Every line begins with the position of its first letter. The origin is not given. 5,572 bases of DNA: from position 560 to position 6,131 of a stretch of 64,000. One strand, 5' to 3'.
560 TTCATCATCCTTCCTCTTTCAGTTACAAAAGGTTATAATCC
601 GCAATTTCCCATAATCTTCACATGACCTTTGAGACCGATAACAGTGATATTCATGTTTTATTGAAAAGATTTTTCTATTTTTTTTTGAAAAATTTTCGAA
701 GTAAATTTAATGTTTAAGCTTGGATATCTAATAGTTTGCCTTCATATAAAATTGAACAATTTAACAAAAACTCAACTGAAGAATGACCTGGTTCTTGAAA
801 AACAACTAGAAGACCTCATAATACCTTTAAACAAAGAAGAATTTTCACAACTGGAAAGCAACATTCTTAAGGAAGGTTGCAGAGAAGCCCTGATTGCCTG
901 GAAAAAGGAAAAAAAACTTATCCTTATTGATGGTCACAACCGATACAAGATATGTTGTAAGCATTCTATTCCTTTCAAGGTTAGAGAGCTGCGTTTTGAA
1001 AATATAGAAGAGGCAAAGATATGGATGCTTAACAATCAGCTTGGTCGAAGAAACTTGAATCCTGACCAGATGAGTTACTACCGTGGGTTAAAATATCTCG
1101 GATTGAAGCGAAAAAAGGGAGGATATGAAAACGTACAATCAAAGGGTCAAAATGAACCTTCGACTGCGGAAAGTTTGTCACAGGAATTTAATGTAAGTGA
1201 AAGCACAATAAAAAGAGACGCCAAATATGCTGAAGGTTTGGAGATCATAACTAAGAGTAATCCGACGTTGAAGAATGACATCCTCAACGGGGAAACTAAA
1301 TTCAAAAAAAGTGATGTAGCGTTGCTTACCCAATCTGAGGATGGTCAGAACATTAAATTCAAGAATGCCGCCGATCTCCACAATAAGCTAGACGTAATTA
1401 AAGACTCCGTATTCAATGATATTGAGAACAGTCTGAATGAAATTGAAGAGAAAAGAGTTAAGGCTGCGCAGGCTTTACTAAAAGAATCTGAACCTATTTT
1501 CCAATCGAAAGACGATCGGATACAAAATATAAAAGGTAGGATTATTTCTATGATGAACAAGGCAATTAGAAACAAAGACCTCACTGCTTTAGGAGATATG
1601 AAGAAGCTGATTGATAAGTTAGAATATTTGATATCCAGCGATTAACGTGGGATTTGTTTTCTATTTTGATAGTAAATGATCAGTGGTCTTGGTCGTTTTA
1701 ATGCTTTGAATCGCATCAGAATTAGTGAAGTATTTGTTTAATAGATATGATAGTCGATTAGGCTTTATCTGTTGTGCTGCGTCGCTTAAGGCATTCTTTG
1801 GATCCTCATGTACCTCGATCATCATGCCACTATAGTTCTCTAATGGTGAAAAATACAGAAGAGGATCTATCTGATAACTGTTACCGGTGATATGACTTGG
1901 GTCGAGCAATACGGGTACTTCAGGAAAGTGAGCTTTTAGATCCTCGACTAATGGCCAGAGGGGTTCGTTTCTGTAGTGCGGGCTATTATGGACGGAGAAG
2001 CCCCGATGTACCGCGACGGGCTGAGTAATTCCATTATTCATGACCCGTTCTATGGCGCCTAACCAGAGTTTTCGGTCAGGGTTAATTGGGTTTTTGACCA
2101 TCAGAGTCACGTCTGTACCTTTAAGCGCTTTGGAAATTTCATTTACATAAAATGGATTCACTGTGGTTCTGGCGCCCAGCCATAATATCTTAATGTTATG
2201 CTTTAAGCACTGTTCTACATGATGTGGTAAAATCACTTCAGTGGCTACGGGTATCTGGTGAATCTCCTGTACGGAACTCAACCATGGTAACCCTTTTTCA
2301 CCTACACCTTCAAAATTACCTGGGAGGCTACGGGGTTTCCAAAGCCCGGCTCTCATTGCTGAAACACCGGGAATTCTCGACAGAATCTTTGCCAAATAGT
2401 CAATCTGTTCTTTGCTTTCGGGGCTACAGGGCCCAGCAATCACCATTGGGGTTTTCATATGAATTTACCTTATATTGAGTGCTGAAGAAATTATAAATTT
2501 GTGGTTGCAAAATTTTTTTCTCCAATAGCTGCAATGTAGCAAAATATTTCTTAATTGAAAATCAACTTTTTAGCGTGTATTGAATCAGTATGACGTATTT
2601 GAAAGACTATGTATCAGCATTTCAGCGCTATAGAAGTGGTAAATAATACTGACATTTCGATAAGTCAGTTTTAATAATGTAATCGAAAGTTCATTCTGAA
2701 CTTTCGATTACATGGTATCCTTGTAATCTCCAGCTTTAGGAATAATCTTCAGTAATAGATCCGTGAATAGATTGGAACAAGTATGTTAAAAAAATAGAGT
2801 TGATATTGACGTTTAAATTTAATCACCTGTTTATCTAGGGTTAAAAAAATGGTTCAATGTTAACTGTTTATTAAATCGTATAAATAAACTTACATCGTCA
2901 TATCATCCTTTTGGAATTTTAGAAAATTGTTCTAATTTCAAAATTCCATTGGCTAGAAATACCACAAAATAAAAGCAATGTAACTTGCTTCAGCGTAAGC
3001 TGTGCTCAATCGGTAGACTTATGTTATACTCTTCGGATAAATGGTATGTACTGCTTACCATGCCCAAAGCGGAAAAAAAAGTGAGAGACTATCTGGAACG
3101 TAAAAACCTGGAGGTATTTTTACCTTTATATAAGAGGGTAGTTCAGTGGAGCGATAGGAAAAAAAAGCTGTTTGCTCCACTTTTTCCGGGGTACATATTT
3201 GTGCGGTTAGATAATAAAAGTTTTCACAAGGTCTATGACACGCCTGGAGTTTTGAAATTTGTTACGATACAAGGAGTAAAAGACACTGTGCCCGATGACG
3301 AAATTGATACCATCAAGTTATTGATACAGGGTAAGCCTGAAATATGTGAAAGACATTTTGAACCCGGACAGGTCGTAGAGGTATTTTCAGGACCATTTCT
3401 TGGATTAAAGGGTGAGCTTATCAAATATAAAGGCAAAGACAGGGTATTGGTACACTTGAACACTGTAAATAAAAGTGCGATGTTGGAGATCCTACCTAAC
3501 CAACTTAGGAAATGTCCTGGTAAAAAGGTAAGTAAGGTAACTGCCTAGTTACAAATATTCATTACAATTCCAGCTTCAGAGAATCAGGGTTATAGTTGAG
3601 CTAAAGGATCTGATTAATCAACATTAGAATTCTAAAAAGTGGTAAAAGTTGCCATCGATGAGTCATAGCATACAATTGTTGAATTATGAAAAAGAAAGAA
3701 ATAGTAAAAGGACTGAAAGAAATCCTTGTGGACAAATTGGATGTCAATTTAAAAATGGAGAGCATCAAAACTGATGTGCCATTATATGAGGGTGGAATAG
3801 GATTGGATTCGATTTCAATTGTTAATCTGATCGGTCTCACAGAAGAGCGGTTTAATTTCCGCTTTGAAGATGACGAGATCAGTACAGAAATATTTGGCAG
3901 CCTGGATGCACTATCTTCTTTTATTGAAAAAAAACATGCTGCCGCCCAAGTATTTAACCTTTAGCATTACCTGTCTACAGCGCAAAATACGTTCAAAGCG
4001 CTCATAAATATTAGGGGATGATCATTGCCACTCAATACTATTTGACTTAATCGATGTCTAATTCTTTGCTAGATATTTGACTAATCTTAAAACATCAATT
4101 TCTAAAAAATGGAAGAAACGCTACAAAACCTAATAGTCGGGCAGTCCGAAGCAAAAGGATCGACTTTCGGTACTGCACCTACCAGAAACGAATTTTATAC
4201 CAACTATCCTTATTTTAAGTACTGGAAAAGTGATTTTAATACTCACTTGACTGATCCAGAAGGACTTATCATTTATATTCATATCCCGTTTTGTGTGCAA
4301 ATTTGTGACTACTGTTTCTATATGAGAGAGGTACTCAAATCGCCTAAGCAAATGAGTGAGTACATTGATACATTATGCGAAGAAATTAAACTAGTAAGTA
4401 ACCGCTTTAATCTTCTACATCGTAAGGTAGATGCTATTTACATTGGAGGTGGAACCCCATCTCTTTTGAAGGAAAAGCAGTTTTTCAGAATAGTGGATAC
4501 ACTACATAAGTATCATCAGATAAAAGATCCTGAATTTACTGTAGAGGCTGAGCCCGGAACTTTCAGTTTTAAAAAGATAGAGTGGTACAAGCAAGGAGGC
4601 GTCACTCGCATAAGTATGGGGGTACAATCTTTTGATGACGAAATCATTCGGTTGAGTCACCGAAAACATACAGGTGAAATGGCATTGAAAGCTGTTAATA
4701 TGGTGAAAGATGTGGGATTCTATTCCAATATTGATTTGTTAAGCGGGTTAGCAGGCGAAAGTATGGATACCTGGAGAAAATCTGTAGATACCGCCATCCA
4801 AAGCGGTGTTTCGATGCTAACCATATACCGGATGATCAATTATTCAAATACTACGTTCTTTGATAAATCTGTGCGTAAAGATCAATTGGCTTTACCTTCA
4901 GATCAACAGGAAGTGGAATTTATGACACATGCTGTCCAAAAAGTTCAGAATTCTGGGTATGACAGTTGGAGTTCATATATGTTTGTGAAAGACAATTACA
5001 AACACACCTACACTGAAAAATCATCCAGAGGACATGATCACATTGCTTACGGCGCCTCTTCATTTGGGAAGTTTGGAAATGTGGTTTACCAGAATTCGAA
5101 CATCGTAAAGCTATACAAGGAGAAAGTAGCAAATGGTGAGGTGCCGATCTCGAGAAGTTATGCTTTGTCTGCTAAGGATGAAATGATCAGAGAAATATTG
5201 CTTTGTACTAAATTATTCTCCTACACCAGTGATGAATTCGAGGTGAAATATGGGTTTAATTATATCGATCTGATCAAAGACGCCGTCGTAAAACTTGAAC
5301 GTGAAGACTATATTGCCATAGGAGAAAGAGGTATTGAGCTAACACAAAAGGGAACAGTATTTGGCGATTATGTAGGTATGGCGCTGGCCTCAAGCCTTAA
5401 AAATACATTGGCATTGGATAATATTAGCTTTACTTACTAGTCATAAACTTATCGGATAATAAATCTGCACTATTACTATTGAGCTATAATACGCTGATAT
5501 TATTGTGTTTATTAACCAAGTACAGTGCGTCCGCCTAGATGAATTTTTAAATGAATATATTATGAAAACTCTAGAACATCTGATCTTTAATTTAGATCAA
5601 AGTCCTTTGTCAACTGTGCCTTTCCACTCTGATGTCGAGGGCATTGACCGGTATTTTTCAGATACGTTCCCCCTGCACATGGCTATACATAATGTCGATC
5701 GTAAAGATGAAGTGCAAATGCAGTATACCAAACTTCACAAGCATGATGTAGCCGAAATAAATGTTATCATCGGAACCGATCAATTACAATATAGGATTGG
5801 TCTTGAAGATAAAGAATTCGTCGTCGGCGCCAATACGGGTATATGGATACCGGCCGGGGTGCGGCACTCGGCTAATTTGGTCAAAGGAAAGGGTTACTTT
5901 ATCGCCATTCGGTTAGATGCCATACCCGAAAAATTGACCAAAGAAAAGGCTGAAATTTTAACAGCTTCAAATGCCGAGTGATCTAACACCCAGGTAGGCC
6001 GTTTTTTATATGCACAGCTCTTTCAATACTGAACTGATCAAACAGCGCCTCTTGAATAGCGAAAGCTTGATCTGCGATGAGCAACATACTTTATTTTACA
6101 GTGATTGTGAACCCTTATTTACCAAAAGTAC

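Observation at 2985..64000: Orphan >61 kb co-directional lipopeptide NRPS cluster with at least 10 modules and an unusually dense set of atypical features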

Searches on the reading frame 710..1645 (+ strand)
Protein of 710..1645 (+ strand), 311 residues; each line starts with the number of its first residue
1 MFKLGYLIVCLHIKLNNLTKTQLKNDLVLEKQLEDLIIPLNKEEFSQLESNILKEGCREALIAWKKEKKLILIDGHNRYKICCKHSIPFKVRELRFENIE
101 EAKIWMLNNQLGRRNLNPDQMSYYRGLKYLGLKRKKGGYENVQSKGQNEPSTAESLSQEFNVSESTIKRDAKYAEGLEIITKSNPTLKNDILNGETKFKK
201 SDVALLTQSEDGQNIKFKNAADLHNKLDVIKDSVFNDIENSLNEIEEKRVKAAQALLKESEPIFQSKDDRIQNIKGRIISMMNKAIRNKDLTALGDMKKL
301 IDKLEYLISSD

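Call 3: search_protein_families(library=pfam, proteins=[window:710-1645:+], max_evalue=0.00001)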
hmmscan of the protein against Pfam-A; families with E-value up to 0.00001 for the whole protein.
window:710-1645:+ (311 aa): 0 families

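Call 36: search_protein_families(library=pfam, proteins=[window:710-1645:+], max_evalue=0.01)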
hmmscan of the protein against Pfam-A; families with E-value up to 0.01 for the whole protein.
window:710-1645:+ (311 aa): 2 families
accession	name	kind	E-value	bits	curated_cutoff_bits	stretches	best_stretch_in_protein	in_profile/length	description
PF08279.18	HTH_11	-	0.00027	21.2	25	1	148-173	13-38/55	HTH domain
PF08220.18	HTH_DeoR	-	0.0064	16.7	21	0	154-182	18-46/57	DeoR-like helix-turn-helix domain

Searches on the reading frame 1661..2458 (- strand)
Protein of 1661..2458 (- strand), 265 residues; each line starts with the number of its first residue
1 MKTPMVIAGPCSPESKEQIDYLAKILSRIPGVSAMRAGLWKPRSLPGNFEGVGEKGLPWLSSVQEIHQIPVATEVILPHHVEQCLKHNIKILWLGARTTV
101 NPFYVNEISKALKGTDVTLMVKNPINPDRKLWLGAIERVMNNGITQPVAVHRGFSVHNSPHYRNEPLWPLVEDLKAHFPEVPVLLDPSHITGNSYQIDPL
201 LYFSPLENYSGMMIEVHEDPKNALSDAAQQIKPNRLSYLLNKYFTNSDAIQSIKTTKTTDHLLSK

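Call 3: search_protein_families(library=pfam, proteins=[window:1661-2458:-], max_evalue=0.00001)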
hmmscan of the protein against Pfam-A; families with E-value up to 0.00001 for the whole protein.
window:1661-2458:- (265 aa): 1 family
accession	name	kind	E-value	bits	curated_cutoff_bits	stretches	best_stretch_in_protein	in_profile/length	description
PF00793.26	DAHP_synth_1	-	1.1e-26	93.8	25.5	1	5-240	19-258/270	DAHP synthetase I family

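Call 11: find_encoding_contigs(protein=window:1661-2458:-, flank=1000, max_places=5)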
Protein window:1661-2458:- (265 aa): 2 contigs read that carry it; 1 place shown.
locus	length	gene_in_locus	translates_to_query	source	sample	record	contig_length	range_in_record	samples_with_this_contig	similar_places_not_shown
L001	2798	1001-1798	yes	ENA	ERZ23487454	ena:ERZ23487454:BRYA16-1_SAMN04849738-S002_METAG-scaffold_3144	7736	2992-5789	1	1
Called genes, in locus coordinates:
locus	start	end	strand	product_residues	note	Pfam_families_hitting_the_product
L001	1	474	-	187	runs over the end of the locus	PF02357:NusG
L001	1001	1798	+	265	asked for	PF00793:DAHP_synth_1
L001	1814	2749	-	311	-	-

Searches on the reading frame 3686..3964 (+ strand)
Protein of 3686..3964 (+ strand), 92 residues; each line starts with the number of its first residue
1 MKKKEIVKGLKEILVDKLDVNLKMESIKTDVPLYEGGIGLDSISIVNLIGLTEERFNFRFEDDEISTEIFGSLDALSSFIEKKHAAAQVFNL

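Call 73: search_protein_families(library=ncbifam, proteins=[window:3686-3964:+], max_evalue=0.001)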
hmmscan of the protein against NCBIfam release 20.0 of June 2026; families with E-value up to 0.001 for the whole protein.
window:3686-3964:+ (92 aa): 12 families
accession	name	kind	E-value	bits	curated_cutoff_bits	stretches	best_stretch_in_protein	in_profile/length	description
NF006617.0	PRK09184.1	subfamily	2.9e-14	52.9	70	1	3-84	11-94/96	phosphopantetheine-binding protein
NF058660.1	cispen_ACP_AmcB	equivalog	4.6e-11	42.8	80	1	6-84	2-79/80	cispentacin biosynthesis acyl carrier protein AmcB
NF005480.0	PRK07081.1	equivalog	4.9e-08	32.8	72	1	9-84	4-77/83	acyl carrier protein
NF052616.1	ACP_for_OlsHI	equivalog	1.8e-07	31.4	130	1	23-86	21-83/83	ornithine lipid biosynthesis acyl carrier protein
NF002150.0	PRK00982.1-4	subfamily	4.4e-07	30.1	66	1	1-83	1-78/80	acyl carrier protein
NF005798.0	PRK07639.1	equivalog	1.8e-06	28.2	100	1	1-87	1-85/91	petrobactin biosynthesis protein AsbD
NF002148.0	PRK00982.1-2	subfamily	4.7e-06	26.3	71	1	3-66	2-62/79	acyl carrier protein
NF002151.0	PRK00982.1-5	equivalog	8.6e-06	25.8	92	1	5-84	3-77/78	acyl carrier protein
NF002147.0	PRK00982.1-1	equivalog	2.1e-05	24.3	84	1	2-67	4-66/83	acyl carrier protein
TIGR00517.1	acyl_carrier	equivalog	9.5e-05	22.2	70.45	1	4-65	2-60/77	acyl carrier protein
NF002149.0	PRK00982.1-3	equivalog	0.00038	20.3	106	1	5-65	3-60/78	acyl carrier protein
NF003757.0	PRK05350.1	equivalog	0.00042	20.4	65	1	1-49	2-47/83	acyl carrier protein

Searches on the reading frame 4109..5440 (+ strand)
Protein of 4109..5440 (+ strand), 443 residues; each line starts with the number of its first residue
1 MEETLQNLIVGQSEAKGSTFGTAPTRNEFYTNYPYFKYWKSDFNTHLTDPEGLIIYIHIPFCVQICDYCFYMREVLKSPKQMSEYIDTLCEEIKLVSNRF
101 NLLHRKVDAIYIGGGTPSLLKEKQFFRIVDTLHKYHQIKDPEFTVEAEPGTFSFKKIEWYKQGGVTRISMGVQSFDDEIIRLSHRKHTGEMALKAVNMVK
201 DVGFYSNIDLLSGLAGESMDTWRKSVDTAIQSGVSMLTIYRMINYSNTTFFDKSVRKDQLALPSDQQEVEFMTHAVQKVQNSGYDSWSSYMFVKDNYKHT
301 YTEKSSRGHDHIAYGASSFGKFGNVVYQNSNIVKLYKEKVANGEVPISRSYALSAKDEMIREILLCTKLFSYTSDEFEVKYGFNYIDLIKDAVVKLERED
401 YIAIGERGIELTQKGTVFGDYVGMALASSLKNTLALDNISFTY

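Call 3: search_protein_families(library=pfam, proteins=[window:4109-5440:+], max_evalue=0.00001)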
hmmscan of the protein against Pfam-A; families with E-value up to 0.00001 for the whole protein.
window:4109-5440:+ (443 aa): 1 family
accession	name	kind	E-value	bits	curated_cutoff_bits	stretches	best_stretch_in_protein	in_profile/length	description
PF04055.27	Radical_SAM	-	1.7e-21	77.5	29.5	1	56-227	1-164/166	Radical SAM superfamily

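Call 35: search_protein_families(library=ncbifam, proteins=[window:4109-5440:+], max_evalue=0.00001)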
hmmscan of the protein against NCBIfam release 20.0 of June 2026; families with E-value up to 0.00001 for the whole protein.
window:4109-5440:+ (443 aa): 18 families
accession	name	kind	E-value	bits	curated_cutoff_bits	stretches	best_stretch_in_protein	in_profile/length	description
TIGR04107.1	rSAM_HutW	equivalog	3.8e-57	194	400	1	38-360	27-349/419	heme anaerobic degradation radical SAM methyltransferase ChuW/HutW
TIGR00539.1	hemN_rel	equivalog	2.5e-56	191.3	205.4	1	54-402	2-345/361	radical SAM family heme chaperone HemW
TIGR00538.1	hemN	equivalog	1.6e-50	172.3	324.95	1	15-432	13-444/454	oxygen-independent coproporphyrinogen III oxidase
NF006067.1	PRK08208.1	equivalog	2.4e-50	171.7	380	1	51-429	34-417/427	STM4012 family radical SAM protein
TIGR03994.1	rSAM_HemZ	equivalog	1.6e-40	139.5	321.4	1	49-287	81-318/401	coproporphyrinogen dehydrogenase HemZ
NF006064.0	PRK08207.2-2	equivalog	4.6e-39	134.7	504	1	46-262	138-359/465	coproporphyrinogen III oxidase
NF006385.0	PRK08629.1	equivalog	4.8e-35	121.2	355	1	48-417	48-404/439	coproporphyrinogen III oxidase family protein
NF005133.0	PRK06582.1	equivalog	1e-34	120.2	597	1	51-422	10-384/390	coproporphyrinogen III oxidase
NF006060.0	PRK08207.1-3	equivalog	6.8e-31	107.6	653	1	51-281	148-382/477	coproporphyrinogen III oxidase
NF004567.0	PRK05904.1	equivalog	2.2e-30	106.1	355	1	55-336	9-281/353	coproporphyrinogen III oxidase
NF006061.0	PRK08207.1-4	equivalog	5.1e-23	81.6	702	1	53-289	174-412/501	coproporphyrinogen III oxidase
NF006063.0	PRK08207.2-1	equivalog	7.1e-22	77.7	1074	1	51-240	191-384/518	coproporphyrinogen III oxidase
NF006066.0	PRK08207.2-5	equivalog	5.6e-21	74.7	1117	1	48-224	186-366/518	coproporphyrinogen III oxidase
NF006062.0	PRK08207.1-5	equivalog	1.8e-19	70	1007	1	50-278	146-378/476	coproporphyrinogen III oxidase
NF006059.0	PRK08207.1-1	equivalog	3.6e-19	68.8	1012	1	52-281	171-402/496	coproporphyrinogen III oxidase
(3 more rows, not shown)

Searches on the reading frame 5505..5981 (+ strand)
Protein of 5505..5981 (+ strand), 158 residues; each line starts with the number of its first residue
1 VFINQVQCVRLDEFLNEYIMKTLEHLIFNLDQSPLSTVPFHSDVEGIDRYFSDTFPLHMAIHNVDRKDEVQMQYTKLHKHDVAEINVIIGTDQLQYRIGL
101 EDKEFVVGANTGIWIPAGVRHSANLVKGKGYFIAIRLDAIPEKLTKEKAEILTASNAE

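Call 3: search_protein_families(library=pfam, proteins=[window:5505-5981:+], max_evalue=0.00001)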
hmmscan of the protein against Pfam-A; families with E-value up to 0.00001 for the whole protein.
window:5505-5981:+ (158 aa): 0 families

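Call 35: search_protein_families(library=ncbifam, proteins=[window:5505-5981:+], max_evalue=0.00001)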
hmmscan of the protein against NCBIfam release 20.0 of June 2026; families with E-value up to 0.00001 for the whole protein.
window:5505-5981:+ (158 aa): 0 families

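Call 36: search_protein_families(library=pfam, proteins=[window:5505-5981:+], max_evalue=0.01)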
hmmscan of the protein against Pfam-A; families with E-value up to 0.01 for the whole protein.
window:5505-5981:+ (158 aa): 1 family
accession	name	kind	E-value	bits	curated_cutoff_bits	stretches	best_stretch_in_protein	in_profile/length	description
PF02311.25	AraC_binding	-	0.0072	16.5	21.1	0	73-132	14-70/135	AraC-like ligand binding domain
